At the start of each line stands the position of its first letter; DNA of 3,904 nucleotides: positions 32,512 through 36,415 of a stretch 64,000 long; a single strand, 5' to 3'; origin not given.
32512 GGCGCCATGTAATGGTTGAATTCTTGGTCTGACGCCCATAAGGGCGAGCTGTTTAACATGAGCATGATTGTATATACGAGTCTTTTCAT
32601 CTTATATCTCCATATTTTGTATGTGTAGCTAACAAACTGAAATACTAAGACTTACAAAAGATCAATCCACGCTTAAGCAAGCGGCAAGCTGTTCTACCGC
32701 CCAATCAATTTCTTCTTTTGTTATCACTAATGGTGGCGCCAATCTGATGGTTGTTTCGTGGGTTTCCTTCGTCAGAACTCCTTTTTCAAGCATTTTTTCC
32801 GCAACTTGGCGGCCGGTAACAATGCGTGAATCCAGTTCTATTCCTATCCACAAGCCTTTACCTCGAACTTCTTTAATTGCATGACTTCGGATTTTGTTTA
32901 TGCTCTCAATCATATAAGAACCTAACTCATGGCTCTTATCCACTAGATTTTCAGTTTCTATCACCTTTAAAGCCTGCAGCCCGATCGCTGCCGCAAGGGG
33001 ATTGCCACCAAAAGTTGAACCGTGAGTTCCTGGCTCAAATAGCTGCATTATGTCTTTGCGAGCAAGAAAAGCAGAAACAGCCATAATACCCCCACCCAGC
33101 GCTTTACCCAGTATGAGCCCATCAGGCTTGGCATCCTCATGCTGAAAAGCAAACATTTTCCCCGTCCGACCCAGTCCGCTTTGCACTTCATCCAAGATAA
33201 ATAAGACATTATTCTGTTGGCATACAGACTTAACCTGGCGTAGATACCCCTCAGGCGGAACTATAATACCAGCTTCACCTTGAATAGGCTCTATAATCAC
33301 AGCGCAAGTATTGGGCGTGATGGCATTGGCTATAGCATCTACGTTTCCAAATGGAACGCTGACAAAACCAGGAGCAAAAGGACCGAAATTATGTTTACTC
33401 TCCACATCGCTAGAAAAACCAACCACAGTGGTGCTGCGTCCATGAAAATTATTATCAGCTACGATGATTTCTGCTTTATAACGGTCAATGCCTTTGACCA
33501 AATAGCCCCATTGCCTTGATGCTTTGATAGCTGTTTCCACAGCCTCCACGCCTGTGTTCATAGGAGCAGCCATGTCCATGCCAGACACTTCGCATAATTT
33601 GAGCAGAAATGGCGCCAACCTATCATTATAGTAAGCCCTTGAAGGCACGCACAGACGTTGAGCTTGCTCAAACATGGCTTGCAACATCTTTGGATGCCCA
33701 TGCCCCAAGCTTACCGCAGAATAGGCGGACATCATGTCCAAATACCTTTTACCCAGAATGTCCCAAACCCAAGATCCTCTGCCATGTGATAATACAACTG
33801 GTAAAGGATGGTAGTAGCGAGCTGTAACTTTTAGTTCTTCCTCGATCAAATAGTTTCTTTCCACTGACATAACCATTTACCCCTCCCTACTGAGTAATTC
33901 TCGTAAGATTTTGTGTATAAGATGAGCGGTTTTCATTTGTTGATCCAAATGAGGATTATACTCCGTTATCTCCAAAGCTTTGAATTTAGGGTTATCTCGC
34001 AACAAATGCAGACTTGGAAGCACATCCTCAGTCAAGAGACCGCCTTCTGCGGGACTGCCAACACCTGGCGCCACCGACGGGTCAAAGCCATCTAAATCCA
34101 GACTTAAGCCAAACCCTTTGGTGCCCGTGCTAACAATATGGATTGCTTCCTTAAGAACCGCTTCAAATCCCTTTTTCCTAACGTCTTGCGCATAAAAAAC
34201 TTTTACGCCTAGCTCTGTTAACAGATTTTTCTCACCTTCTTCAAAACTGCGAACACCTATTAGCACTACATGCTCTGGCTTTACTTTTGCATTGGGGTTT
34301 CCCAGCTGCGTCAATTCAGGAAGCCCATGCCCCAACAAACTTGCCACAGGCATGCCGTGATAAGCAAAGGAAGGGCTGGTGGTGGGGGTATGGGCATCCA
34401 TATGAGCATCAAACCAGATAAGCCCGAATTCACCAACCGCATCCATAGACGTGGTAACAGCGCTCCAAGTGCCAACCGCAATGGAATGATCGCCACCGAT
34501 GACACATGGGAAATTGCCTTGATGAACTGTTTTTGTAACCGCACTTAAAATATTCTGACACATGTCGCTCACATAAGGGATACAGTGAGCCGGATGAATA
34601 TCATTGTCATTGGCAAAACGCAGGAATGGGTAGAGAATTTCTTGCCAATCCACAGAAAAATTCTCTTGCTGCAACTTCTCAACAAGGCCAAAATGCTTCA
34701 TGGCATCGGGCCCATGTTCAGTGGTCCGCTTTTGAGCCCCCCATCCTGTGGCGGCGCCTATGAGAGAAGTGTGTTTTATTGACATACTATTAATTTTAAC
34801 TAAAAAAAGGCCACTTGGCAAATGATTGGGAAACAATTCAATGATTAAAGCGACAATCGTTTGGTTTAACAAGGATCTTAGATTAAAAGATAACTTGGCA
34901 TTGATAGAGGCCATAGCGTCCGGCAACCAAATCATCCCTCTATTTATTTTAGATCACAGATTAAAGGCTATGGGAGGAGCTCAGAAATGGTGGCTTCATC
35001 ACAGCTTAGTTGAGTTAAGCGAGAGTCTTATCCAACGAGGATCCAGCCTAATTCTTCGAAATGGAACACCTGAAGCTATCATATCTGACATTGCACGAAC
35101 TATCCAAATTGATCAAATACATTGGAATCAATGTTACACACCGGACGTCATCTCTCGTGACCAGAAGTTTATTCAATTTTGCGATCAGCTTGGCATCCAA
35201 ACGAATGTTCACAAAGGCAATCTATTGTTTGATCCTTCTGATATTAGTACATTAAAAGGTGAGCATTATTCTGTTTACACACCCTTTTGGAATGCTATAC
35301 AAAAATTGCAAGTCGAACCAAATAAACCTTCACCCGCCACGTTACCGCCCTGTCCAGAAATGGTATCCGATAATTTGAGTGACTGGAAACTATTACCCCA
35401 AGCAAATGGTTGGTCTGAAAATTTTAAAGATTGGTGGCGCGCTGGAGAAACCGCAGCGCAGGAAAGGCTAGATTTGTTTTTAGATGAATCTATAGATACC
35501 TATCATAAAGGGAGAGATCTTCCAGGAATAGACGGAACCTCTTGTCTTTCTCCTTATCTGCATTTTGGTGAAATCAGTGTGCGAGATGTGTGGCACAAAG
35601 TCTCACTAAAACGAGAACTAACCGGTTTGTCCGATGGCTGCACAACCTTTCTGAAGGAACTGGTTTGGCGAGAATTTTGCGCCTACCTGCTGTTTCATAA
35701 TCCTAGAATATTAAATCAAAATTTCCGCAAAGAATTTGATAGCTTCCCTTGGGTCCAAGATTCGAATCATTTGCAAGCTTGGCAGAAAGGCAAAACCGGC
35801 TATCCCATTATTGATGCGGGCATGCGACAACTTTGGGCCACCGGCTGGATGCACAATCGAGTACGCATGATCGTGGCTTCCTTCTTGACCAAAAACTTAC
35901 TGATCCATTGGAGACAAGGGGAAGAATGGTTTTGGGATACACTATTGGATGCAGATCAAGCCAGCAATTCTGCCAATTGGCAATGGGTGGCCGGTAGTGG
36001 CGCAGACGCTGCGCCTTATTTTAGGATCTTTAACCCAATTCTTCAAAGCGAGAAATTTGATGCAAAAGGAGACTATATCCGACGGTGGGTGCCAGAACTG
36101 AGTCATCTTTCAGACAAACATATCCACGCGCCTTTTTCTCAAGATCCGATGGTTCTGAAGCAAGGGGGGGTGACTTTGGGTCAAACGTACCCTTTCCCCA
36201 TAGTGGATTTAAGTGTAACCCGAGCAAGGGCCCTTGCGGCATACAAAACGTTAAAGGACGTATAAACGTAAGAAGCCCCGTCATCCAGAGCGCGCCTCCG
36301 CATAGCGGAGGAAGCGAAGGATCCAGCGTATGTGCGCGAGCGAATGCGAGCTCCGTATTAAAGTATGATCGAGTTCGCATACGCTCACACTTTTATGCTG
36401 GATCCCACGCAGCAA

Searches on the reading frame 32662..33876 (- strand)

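Call 51: search_protein_families(library=pfam, proteins=[window:32662-33876:-], max_evalue=0.001)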
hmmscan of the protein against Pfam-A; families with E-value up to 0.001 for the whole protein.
window:32662-33876:- (404 aa): 1 family
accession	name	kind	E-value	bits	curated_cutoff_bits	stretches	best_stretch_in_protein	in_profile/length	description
PF00202.27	Aminotran_3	-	6.9e-118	394.3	30.5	1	19-401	3-403/403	Aminotransferase class-III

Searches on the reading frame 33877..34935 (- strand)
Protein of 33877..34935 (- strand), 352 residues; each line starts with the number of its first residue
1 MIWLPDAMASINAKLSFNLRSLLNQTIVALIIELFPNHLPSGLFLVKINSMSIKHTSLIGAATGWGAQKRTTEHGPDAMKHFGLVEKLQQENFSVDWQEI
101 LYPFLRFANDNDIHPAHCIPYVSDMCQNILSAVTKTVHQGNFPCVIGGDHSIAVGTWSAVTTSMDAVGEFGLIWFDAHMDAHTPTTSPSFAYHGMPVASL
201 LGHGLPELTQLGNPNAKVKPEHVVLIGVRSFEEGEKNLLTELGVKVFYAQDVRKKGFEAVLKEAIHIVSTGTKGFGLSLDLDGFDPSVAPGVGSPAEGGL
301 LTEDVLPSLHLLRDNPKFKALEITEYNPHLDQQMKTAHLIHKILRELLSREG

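Call 51: search_protein_families(library=pfam, proteins=[window:33877-34935:-], max_evalue=0.001)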
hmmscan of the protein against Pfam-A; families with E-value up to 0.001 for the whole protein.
window:33877-34935:- (352 aa): 1 family
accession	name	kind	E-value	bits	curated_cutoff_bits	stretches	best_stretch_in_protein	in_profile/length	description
PF00491.26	Arginase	-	3e-60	204.5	22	1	56-348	3-279/280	Arginase family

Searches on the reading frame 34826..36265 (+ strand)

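Call 51: search_protein_families(library=pfam, proteins=[window:34826-36265:+], max_evalue=0.001)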
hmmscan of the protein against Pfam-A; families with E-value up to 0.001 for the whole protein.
window:34826-36265:+ (479 aa): 2 families
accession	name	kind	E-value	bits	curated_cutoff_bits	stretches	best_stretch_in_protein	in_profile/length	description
PF03441.19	FAD_binding_7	-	3.5e-91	304.6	27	1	275-474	1-202/203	FAD binding domain of DNA photolyase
PF00875.24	DNA_photolyase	-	4.7e-45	153.9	26.6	1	10-167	1-158/164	DNA photolyase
